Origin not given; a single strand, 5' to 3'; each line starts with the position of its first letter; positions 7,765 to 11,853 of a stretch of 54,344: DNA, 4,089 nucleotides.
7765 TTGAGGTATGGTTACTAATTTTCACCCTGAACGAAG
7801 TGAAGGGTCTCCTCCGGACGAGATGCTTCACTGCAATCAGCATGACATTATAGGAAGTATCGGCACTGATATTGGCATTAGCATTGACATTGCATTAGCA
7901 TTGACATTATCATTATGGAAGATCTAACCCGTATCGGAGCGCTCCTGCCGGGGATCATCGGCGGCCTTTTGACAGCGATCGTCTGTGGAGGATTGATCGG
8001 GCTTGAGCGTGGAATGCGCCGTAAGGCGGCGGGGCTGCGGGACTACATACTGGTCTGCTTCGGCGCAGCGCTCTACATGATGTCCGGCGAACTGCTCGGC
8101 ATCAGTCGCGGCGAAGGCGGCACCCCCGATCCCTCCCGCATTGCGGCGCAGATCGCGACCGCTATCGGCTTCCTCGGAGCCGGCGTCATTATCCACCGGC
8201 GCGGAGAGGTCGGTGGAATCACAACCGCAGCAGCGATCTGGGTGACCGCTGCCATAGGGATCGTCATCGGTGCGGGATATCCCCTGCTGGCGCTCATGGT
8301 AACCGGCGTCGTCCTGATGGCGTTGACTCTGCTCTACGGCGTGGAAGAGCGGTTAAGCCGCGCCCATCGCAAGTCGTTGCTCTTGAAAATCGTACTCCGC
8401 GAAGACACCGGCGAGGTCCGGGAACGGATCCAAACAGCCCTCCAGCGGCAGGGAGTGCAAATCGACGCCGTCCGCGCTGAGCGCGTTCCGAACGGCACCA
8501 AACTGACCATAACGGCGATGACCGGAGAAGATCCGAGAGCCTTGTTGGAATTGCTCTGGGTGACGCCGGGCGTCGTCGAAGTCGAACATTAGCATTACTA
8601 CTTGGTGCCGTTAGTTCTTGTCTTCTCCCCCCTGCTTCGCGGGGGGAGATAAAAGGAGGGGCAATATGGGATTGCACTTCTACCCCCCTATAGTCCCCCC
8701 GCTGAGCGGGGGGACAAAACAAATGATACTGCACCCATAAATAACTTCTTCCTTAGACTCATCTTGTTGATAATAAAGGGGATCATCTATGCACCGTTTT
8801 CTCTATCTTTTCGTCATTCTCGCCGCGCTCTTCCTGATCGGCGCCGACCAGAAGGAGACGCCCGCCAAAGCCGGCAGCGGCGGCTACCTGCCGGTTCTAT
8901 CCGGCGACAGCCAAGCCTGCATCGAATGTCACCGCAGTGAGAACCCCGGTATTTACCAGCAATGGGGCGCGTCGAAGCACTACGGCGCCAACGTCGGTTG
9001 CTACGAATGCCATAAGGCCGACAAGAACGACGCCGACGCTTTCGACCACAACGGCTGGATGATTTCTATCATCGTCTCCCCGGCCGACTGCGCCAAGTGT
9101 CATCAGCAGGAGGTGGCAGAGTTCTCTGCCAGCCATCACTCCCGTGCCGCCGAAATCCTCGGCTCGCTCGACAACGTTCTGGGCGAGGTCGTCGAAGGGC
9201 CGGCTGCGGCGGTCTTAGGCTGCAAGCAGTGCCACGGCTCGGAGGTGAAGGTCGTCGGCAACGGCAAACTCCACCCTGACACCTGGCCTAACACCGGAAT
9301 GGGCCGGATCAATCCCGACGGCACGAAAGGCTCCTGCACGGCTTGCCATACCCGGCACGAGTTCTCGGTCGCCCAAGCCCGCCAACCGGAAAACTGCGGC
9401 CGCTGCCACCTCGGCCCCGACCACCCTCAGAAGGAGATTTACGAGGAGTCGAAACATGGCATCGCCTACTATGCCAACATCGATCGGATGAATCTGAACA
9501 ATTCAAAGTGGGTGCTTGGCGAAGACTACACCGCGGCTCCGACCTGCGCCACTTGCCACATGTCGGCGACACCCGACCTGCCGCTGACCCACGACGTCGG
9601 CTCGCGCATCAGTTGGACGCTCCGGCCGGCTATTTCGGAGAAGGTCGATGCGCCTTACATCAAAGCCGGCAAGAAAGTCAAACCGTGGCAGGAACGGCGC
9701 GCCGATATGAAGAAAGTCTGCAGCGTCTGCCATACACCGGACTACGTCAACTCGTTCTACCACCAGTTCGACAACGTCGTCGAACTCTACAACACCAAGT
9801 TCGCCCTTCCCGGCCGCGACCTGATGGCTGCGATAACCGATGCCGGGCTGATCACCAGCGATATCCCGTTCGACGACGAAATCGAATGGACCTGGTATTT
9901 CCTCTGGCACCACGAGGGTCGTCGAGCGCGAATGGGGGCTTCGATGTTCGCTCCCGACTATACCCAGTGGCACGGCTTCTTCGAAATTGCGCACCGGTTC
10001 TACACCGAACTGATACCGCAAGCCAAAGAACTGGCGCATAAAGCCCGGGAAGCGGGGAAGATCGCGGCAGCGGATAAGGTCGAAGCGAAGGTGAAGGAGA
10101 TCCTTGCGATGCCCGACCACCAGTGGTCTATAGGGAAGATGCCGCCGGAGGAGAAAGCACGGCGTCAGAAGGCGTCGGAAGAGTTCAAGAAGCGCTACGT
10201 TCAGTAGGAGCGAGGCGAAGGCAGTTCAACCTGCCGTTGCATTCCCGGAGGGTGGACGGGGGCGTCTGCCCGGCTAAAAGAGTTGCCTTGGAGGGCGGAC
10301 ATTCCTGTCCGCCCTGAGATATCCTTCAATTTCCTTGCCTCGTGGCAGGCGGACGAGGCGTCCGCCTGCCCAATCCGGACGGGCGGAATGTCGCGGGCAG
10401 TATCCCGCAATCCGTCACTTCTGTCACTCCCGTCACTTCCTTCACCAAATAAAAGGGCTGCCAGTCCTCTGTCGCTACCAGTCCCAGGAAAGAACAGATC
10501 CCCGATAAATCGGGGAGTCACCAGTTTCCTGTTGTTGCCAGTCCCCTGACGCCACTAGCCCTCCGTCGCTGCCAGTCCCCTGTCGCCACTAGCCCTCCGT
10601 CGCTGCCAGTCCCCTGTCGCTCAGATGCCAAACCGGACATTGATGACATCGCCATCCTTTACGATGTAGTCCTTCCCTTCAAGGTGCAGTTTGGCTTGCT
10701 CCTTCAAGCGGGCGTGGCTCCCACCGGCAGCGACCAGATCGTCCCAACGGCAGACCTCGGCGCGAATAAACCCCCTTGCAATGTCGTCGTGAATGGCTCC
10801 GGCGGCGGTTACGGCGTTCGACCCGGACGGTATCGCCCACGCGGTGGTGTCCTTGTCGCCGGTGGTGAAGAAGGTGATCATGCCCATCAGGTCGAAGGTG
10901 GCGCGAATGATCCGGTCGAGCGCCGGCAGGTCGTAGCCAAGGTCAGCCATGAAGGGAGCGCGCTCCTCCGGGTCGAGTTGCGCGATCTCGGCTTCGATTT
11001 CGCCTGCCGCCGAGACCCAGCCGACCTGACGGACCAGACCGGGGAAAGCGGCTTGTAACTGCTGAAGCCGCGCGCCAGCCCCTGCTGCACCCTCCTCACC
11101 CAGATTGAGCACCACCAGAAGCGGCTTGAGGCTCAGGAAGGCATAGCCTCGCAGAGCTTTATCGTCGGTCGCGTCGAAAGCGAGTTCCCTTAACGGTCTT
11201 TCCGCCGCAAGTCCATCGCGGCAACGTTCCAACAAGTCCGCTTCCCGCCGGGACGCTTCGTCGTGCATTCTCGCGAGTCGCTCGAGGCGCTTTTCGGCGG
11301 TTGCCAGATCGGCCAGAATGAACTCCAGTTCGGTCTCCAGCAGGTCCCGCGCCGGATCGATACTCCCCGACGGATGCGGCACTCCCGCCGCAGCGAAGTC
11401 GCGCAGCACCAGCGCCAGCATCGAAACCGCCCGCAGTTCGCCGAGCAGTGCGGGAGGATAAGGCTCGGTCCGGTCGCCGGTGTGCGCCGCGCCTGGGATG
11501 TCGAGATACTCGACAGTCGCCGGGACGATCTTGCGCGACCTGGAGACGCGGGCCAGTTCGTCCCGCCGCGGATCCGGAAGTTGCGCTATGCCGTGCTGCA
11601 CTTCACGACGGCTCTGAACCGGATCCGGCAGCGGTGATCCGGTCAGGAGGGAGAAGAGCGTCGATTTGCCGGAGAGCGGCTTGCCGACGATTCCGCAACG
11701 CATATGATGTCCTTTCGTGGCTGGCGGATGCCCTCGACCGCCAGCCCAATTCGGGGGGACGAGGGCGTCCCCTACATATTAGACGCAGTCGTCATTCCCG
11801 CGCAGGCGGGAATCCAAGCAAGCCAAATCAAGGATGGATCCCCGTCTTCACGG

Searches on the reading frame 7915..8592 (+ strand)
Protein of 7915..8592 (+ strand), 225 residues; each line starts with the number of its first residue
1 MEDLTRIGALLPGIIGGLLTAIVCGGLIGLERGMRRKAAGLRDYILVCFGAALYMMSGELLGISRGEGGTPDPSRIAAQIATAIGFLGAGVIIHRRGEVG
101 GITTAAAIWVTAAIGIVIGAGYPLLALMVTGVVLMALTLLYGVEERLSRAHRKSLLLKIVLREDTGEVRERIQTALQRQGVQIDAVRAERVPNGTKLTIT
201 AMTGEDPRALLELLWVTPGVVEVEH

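Call 27: search_protein_families(library=pfam, proteins=[window:7915-8592:+], max_evalue=0.00001)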
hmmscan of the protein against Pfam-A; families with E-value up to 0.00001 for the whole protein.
window:7915-8592:+ (225 aa): 1 family
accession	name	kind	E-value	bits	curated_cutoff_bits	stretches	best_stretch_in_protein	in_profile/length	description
PF02308.21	MgtC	-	2.7e-35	121.8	31.4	1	18-144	1-119/121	MgtC family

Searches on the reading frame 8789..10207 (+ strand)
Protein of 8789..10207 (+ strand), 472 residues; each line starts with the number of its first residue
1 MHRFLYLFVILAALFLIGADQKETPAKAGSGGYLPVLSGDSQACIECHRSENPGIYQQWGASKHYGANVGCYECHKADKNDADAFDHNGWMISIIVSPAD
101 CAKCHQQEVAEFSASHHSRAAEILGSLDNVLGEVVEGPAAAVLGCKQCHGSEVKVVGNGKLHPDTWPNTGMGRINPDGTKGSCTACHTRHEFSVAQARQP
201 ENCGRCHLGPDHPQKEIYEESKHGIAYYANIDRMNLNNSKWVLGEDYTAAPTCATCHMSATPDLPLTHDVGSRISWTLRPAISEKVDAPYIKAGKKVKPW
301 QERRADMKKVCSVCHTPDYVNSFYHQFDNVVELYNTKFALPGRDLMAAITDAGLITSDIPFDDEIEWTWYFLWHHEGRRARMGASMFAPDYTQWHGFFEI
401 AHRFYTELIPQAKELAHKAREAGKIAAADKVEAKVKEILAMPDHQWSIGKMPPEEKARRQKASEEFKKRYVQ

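Call 27: search_protein_families(library=pfam, proteins=[window:8789-10207:+], max_evalue=0.00001)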
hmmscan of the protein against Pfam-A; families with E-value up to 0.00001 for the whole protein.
window:8789-10207:+ (472 aa): 5 families
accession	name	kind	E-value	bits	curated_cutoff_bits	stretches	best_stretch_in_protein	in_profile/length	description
PF13447.11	Multi-haem_cyto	-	2.1e-27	96.5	21.9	1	180-354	95-260/269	Seven times multi-haem cytochrome CxxCH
PF14522.11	Cytochrome_C7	-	1e-11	44.9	24.8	0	142-207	13-66/67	Cytochrome c7 and related cytochrome c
PF13435.11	Cytochrome_C554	-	5.6e-10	40.5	20.8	0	203-260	2-58/84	Cytochrome c554 and c-prime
PF09699.15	Paired_CXXCH_1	-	5.2e-07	29.7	20.6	0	180-207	6-36/41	Doubled CXXCH motif (Paired_CXXCH_1)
PF14537.11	Cytochrom_c3_2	-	2.6e-06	28.2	25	0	100-207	8-78/79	Cytochrome c3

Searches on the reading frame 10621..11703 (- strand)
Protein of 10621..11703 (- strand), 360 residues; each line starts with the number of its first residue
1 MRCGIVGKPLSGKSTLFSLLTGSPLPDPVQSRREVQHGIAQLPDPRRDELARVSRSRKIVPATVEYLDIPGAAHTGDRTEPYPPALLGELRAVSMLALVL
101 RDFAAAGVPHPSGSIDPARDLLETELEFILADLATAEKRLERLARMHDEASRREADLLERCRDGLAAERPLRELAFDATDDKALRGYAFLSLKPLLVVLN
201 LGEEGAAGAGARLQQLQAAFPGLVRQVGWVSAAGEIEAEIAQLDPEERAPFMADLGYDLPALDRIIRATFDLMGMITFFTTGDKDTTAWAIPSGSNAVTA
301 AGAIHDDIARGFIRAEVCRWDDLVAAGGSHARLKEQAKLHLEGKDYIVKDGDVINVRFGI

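Call 27: search_protein_families(library=pfam, proteins=[window:10621-11703:-], max_evalue=0.00001)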
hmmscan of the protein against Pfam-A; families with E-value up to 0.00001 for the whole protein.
window:10621-11703:- (360 aa): 1 family
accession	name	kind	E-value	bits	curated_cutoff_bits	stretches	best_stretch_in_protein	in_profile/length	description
PF06071.19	YchF-GTPase_C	-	7.1e-30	103.4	27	1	275-358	1-83/84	Protein of unknown function (DUF933)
